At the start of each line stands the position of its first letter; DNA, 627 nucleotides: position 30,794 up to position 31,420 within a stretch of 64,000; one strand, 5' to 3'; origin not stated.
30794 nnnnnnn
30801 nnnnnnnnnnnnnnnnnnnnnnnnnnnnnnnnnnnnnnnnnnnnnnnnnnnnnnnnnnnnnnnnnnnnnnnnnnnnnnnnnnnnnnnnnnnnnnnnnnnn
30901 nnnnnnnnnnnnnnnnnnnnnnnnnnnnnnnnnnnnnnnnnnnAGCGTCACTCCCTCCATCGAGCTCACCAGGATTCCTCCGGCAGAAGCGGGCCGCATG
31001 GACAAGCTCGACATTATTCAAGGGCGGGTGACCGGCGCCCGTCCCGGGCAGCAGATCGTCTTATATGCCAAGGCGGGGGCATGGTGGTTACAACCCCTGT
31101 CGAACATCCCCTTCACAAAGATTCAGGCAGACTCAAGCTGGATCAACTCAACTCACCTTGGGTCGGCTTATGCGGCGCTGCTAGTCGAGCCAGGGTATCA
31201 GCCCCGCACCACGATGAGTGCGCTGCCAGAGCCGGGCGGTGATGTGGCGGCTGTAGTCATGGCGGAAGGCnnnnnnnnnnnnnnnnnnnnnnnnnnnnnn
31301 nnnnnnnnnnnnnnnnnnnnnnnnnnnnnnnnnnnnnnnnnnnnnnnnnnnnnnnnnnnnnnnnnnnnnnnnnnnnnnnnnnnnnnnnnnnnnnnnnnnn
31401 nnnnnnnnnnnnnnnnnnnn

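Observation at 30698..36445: A lipoprotein-type extracytoplasmic domain is shared by a GH16-like hydrolase and a sensor kinase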

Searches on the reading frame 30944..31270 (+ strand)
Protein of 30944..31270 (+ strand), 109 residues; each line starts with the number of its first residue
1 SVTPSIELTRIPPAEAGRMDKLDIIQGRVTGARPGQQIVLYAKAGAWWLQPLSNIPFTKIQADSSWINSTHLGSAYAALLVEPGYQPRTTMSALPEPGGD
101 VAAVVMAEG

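Call 8: find_homologous_proteins(query=window:30944-31270:+, max_evalue=0.001)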
Query seq(109 aa) (109 aa): 80 proteins with E <= 0.001 among 93 candidates.
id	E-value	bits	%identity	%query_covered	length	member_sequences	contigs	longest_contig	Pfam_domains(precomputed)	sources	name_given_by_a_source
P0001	7.4e-47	176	75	97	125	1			-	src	-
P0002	4.9e-41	157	69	97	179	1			-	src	-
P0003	1.8e-39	152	65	100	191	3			-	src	-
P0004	3.0e-39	151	68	97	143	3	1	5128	-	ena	-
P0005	5.6e-39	150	72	89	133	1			-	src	-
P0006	3.5e-37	145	64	97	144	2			-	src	-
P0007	3.9e-37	144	62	100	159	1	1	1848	-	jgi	jgi:hypothetical protein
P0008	1.7e-36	142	61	100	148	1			-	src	-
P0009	7.2e-36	140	61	97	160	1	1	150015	-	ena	-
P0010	1.9e-35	139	65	93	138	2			-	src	-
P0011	2.0e-35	139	63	97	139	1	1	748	-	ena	-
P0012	3.6e-35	138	73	81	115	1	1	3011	-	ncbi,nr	ncbi:MAG TPA: hypothetical protein VJQ56_16200, partial [Blastocatellia bacterium]|nr:hypothetical p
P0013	4.6e-35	138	66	89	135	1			-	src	-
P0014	5.4e-35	138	62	97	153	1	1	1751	-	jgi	-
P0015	8.9e-35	137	58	91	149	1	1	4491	-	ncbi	-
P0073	4.4e-15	74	41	88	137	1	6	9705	-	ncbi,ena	-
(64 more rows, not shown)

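Call 15: find_related_loci(query=A1, collection=genome_contigs, flank=10000)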
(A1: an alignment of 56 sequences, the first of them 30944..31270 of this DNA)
Query A1 (109 aa) in genome_contigs; peptide patterns used: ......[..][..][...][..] (x = any residue, [..] = any of these).
209 stretches matched a pattern; 200 encode a relative of the query (tblastn E <= 1e-3); the best 80 are kept; 80 distinct loci.
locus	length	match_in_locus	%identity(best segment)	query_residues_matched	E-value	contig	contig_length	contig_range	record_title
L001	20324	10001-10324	86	1-108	3e-61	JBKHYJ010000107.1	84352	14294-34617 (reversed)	MAG: Blastocatellia bacterium isolate NC_bin.3.orig k127_162913, whole genome shotgun sequence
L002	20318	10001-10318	73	4-109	6e-50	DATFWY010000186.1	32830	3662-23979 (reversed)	MAG TPA_asm: Blastocatellia bacterium isolate SMAG_U9503 k141_13924129, whole genome shotgun sequence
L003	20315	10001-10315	69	4-109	2e-48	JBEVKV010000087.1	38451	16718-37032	MAG: Pyrinomonadaceae bacterium isolate T4R1UO_autometa_bin_0001 T4R1UO_autometa_bin_0001_k133_603250, whole genome shot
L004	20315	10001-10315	70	4-109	3e-48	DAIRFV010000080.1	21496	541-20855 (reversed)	MAG TPA_asm: Pyrinomonadaceae bacterium isolate CTOTU27641 NODE_616_length_21496_cov_9.098969, whole genome shotgun sequ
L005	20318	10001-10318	68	4-109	4e-48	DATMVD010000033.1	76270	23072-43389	MAG TPA_asm: Pyrinomonadaceae bacterium isolate SMAG_U13059 k141_172981, whole genome shotgun sequence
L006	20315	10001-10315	70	4-109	9e-48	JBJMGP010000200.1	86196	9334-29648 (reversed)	MAG: Pyrinomonadaceae bacterium isolate H1_16_all_fractions_metab_conc_65_66_15 k255_4970015, whole genome shotgun seque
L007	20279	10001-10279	77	4-96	2e-47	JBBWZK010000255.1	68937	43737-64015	MAG: Blastocatellia bacterium isolate Holy_42 scaffold_1828845, whole genome shotgun sequence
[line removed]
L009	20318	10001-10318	66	4-109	4e-45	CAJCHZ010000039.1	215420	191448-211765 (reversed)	Betaproteobacteria bacterium isolate BOG_genome_mining.134 genome assembly, contig: k141_3091797, whole genome shotgun s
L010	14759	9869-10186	67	4-109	1e-44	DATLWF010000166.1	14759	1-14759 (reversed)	MAG TPA_asm: Blastocatellia bacterium isolate SMAG_U13211 k141_329505, whole genome shotgun sequence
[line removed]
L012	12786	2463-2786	65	2-109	6e-44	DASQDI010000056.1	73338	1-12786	MAG TPA_asm: Blastocatellia bacterium isolate SMAG_U11723 k141_209841, whole genome shotgun sequence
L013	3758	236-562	64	1-109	1e-43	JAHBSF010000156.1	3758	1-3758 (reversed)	MAG: Acidobacteria bacterium isolate ACE_ACI1 ACI1_156, whole genome shotgun sequence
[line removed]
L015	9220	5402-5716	70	4-108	2e-43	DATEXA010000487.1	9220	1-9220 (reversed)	MAG TPA_asm: Pyrinomonadaceae bacterium isolate SMAG_U8407 k141_334969, whole genome shotgun sequence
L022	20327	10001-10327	59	1-109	1e-40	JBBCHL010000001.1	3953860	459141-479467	MAG: Edaphobacter sp. isolate S6_maxb_bin.0 s34.ctg000035l, whole genome shotgun sequence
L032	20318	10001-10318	57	4-109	5e-39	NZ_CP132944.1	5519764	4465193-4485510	Tunturiibacter lichenicola strain MP8S11 chromosome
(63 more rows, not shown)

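Call 18: search_protein_representatives(alignment_id=A1)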
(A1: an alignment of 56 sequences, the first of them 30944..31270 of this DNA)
Query: 56 sequences, 154 profile positions. Proteins with E-value up to 0.001 (for the whole library): 1859; up to 1e-10: 1220; up to 1e-30: 280. The best 150 are listed.
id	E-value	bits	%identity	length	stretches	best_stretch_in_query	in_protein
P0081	8.2e-136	463.9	-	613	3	24-145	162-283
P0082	3.5e-88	309.2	-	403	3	8-141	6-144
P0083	7.6e-88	308.1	-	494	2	13-143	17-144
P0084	3.5e-77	273.5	-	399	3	15-140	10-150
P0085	3.7e-69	247.4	-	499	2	15-145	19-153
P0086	1.1e-65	236.1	-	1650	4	54-135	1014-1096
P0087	8.6e-62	223.5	-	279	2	16-143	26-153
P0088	8.9e-61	220.2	-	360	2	32-145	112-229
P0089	4.0e-60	218.1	-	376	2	34-145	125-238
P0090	6.7e-59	214.1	-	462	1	11-142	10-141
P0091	3.1e-58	211.9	-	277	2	12-142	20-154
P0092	8.2e-58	210.6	-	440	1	11-142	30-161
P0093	9.3e-57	207.1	-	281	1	7-153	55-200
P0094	9.9e-57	207.1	-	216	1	11-151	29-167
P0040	1.6e-56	206.4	-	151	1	1-145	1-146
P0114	1.6e-53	196.7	-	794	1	11-143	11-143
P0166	5.9e-47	175.3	-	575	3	49-135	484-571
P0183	4.3e-45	169.3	-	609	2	27-138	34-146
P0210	2.9e-42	160.1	-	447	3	54-134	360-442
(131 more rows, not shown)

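Call 19: search_protein_families(library=pfam, proteins=[P0081, P0082, P0083, P0084, P0085, P0086, P0166, P0183, P0210, P0114], max_evalue=0.01)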
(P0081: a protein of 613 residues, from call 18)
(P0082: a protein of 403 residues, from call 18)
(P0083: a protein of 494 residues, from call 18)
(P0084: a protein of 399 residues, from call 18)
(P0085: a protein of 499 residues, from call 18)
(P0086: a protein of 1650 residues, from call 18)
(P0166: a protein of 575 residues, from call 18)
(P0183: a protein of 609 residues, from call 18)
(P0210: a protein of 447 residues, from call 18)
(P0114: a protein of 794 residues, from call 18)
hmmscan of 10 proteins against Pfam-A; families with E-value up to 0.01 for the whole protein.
P0081 (613 aa): 0 families

P0082 (403 aa): 0 families

P0083 (494 aa): 0 families

P0084 (399 aa): 0 families

P0085 (499 aa): 1 family
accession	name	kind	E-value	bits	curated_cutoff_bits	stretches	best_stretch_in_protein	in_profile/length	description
PF18223.6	PilJ_C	-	0.006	17.4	26.7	0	80-96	37-53/95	Pili PilJ C-terminal domain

P0086 (1650 aa): 3 families
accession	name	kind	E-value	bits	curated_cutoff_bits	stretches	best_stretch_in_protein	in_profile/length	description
PF13205.12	Big_5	-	2.8e-06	28.5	23.6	1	800-909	3-103/105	Bacterial Ig-like domain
PF18884.5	TSP3_bac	-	1.9e-05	24.8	25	1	971-992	1-22/22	Bacterial TSP3 repeat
PF22352.2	K319L-like_PKD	-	0.00013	22.4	27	1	44-125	1-84/84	K319L-like, PKD domain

P0166 (575 aa): 0 families

P0183 (609 aa): 3 families
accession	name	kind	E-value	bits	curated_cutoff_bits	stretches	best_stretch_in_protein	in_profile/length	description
PF02518.31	HATPase_c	-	1.2e-26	93.8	26.4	1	495-608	1-108/111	Histidine kinase-, DNA gyrase B-, and HSP90-like ATPase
PF00512.31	HisKA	-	8.9e-14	51.7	26.9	1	393-451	8-63/66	His Kinase A (phospho-acceptor) domain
PF11559.13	ADIP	-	0.00027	21.5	34.3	1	296-406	40-143/151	Afadin- and alpha -actinin-Binding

P0210 (447 aa): 1 family
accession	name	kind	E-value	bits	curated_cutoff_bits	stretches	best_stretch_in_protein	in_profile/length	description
PF08308.17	PEGA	-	2.2e-09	37.5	20.8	1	36-103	1-67/71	PEGA domain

P0114 (794 aa): 8 families
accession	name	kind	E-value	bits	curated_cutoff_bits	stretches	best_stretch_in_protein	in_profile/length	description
PF08447.18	PAS_3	-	3.7e-37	126.9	25.6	2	332-405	8-85/89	PAS fold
PF08448.16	PAS_4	-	1e-29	103.4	23.1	2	184-293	2-110/110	PAS fold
PF00989.32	PAS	-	6.9e-28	97.4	22.6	3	178-288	2-113/113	PAS fold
PF02518.31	HATPase_c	-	4.2e-24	85.6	26.4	1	682-789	2-110/111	Histidine kinase-, DNA gyrase B-, and HSP90-like ATPase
PF13426.13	PAS_9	-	3.1e-19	69.6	27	2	318-413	6-102/103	PAS domain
PF00512.31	HisKA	-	3.6e-09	37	26.9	1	570-636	2-63/66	His Kinase A (phospho-acceptor) domain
PF13188.13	PAS_8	-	8e-06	26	21.8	1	178-229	2-48/65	PAS domain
PF14501.12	HATPase_c_5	-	0.0004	20.7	22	1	684-774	4-90/102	GHKL domain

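Call 20: predict_structure(alignment_id=A1)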
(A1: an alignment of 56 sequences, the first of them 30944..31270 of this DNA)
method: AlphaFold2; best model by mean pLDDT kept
length: 109 residues; sequences in the alignment: 56
mean_pLDDT: 94.1   pTM: 0.87
mean pLDDT of the five models: 94.1, 92.6, 92.3, 92.1, 91.9
residues with pLDDT >= 90: 96; 70-90: 10; 50-70: 3; < 50: 0
segments of 3 or more residues with pLDDT < 50: none
pLDDT, mean of each block of 10 residues (from residue 1): 91 81 96 97 96 91 95 97 97 97 97
secondary structure, 60 per line:
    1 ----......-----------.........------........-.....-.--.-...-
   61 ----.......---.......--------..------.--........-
elements in order: E5-10 E22-30 E37-44 E46-50 E57-59 E65-71 E75-81 E101-108

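Call 25: fold_search(model_id=the predicted structure, library=pdb)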
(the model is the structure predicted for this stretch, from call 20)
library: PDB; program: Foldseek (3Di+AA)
matches with E <= 10: 1624; with E <= 0.001: 0
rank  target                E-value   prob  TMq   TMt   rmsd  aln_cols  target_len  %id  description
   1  2yz1_A                1.9e-02  0.99  0.49  0.47   7.5       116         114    9  Crystal structure of the ligand-binding domain of murine SHPS-1/SIRP alpha (released 2007-12-11)
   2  7kc9_C                3.4e-02  0.60  0.34  0.34   8.7       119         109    7  Ricin bound to VHH antibody V5G1 (released 2021-08-04)
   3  2jjt_A                4.7e-02  0.93  0.41  0.40   5.0       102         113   16  Structure of human CD47 in complex with human signal regulatory protein (SIRP) alpha (released 2008-08-05)
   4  6vhi                  4.7e-02  0.82  0.42  0.42   6.8       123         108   17  Crystal structure of the human ILRUN Fw domain (released 2020-07-01)
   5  5gzt_B                5.6e-02  0.90  0.43  0.07   5.9       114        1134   15  Crystal Structure of Chitinase ChiW from Paenibacillus sp. str. FPU-7 Reveals a Novel Type of Bacterial Cell-Surface-E (released 2016-12-28)
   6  8wae_B                5.9e-02  0.98  0.54  0.55   4.4       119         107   13  Crystal structure of a novel porphyran-binding carbohydrate binding module (released 2024-09-11)
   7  7rym_D                6.9e-02  0.89  0.43  0.38   5.8       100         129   11  CD1a-endo-gdTCR complex (released 2022-05-18)
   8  2jjt_B                6.9e-02  0.82  0.39  0.38   5.8        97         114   13  Structure of human CD47 in complex with human signal regulatory protein (SIRP) alpha (released 2008-08-05)
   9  5xs3_B                6.9e-02  0.77  0.37  0.40   6.7       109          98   15  Crystal structure of HLA Class I antigen (released 2017-09-13)
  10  8i0q_L                6.9e-02  0.57  0.34  0.35   7.3        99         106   15  Structure of beta-arrestin1 in complex with a phosphopeptide corresponding to the human C-X-C chemokine receptor type  (released 2023-05-17)
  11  8w5i_L                7.3e-02  0.85  0.41  0.43   6.6       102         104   15  Cryo-EM structure of Qb-Ab14 (released 2025-02-26)
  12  9pzs_F                7.3e-02  0.82  0.40  0.38   7.1       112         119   12  Native GluN1/GluN2A/GluN2B in complex with 5F11 and 3D2 Fabs (class 1), glycine and glutamate bound state (released 2025-12-17)
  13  8j1t_K                7.3e-02  0.77  0.41  0.42   6.4       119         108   11  Local refined cryo-EM structure of Omicron BA.5 RBD in complex with 8-9D Fab (released 2023-11-29)
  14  7u0x_G                7.3e-02  0.60  0.34  0.20  10.3       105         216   16  SARS-Cov2 S protein structure in complex with neutralizing monoclonal antibody 002-13 (released 2023-03-01)
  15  8qu7_A                7.7e-02  0.89  0.39  0.42   6.1        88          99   12  Crystal structure of the Plasmodium falciparum Apical membrane antigen (AMA1) in complex with single domain i-body WD3 (released 2024-07-03)
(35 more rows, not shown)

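Call 30: search_protein_families(library=pfam, proteins=[L009:15390-16118:+, L009:16291-17556:+, L009:17549-20317:+], max_evalue=0.001)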
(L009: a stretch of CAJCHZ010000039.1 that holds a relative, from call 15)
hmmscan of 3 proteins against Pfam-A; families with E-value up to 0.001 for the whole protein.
L009:15390-16118:+ (243 aa): 4 families
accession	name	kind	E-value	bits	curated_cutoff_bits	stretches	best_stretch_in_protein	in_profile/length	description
PF04542.20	Sigma70_r2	-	8.3e-17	61.2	24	1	60-126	1-69/71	Sigma-70 region 2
PF08281.18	Sigma70_r4_2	-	1.8e-09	37.6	25.7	1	167-218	3-54/54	Sigma-70, region 4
PF04545.22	Sigma70_r4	-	1.6e-07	31.2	24.1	1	173-220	3-50/50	Sigma-70, region 4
PF07638.17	Sigma70_ECF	-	3.2e-06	27.6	21.1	0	173-219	134-180/185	ECF sigma factor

L009:16291-17556:+ (422 aa): 2 families
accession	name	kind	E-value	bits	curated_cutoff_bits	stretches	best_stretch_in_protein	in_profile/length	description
PF13437.12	HlyD_3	-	1.7e-05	25.9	22.2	0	91-135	2-50/106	HlyD family secretion protein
PF16576.10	HlyD_D23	-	0.00014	21.6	30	0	87-259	18-156/214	Barrel-sandwich domain of CusB or HlyD membrane-fusion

L009:17549-20317:+ (923 aa): 2 families
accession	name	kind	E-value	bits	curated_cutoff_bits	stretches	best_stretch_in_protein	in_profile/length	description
PF00873.25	ACR_tran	-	3.6e-267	889.5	28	1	6-919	1-904/1021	AcrB/AcrD/AcrF family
PF03176.21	MMPL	-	2.7e-07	30.3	20.5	1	341-505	141-305/333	MMPL family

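Call 50: search_protein_families(library=pfam, proteins=[window:30944-31270:+, P0073, P0082], max_evalue=10)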
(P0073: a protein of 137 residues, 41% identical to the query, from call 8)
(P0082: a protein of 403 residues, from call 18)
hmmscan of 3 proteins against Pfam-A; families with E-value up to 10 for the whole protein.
window:30944-31270:+ (109 aa): 1 family
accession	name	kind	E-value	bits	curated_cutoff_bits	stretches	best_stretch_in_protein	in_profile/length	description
PF04518.17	Effector_1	-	0.057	13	23.8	1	56-82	94-120/371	Effector from type III secretion system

P0073 (137 aa): 0 families

P0082 (403 aa): 0 families

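Call 51: search_solved_structures(query=A1, max_evalue=10)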
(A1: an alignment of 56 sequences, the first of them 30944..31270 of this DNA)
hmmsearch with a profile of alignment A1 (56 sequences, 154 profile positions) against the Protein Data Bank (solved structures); distinct sequences matched with E-value up to 10: 0.

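Call 52: list_cluster_members(proteins=[P0086, P0166, P0210, P0114, P0183, P0073, P0082, P0081, P0221])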
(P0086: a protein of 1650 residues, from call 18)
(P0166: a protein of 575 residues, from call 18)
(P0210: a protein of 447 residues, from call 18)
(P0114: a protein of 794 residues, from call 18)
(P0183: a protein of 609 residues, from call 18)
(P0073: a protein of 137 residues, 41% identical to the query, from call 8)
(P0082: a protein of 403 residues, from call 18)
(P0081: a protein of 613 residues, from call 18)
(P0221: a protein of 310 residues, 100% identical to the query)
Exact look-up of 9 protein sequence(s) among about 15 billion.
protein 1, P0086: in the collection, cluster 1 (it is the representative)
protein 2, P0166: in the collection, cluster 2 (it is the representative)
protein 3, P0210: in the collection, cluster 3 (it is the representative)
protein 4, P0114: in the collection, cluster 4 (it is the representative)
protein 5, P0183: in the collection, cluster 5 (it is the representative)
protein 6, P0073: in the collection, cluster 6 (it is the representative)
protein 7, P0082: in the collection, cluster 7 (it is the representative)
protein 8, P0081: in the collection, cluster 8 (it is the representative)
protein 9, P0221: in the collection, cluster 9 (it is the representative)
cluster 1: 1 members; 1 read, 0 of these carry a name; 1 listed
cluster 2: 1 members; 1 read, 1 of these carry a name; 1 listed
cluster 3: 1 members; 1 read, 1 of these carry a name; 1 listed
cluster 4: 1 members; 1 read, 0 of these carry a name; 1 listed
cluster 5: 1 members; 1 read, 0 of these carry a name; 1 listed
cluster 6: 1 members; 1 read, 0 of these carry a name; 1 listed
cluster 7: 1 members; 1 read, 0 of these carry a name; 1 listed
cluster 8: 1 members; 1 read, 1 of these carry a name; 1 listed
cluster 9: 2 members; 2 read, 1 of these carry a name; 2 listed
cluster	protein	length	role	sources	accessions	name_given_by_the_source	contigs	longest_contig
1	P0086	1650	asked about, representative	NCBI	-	-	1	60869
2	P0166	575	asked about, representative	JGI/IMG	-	hypothetical protein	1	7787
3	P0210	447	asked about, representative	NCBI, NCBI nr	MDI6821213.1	MAG: PEGA domain-containing protein [Patescibacteria group bacterium] | PEGA domain-containing protein [Patescibacteria group bacterium]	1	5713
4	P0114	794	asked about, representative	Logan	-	-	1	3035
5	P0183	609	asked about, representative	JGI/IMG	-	-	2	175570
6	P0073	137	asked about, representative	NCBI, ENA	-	-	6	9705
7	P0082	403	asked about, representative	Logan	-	-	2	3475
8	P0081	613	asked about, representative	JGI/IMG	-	hypothetical protein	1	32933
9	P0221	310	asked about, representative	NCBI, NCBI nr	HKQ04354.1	MAG TPA: glycoside hydrolase family 16 protein [Blastocatellia bacterium] | glycoside hydrolase family 16 protein [Blastocatellia bacterium]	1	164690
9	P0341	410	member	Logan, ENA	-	-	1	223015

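Call 53: find_encoding_contigs(protein=P0183, flank=8000, max_places=2)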
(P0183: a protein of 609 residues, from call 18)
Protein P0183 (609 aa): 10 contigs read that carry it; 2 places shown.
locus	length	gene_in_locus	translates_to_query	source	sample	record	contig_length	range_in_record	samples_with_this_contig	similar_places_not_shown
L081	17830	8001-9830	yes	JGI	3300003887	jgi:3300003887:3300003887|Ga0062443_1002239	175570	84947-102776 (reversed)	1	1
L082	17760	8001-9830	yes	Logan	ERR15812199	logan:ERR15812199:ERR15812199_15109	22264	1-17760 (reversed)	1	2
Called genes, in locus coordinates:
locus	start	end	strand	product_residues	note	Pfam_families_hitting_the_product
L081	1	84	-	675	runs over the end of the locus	PF00756:Esterase (faint), PF02230:Abhydrolase_2 (faint), PF00326:Peptidase_S9 (faint), PF01738:DLH (weak)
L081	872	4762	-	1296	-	PF07504:FTP, PF01447:Peptidase_M4, PF02868:Peptidase_M4_C, PF00047:ig (faint), PF07679:I-set, PF13895:Ig_2, PF13927:Ig_3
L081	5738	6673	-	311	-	PF04471:Mrr_cat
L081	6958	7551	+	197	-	PF13505:OMP_b-brl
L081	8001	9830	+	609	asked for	PF00512:HisKA, PF02518:HATPase_c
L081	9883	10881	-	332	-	-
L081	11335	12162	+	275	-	-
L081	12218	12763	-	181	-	PF10604:Polyketide_cyc2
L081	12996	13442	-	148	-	PF08327:AHSA1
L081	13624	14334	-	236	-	PF00392:GntR, PF07729:FCD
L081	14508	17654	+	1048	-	PF07715:Plug, PF00593:TonB_dep_Rec_b-barrel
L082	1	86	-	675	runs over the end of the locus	PF00756:Esterase (faint), PF02230:Abhydrolase_2 (faint), PF00326:Peptidase_S9 (faint), PF01738:DLH (weak)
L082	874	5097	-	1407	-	PF07504:FTP, PF01447:Peptidase_M4, PF02868:Peptidase_M4_C, PF00047:ig (faint), PF07679:I-set, PF13895:Ig_2, PF13927:Ig_3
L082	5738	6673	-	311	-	PF04471:Mrr_cat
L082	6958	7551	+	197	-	PF13505:OMP_b-brl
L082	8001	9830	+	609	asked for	PF00512:HisKA, PF02518:HATPase_c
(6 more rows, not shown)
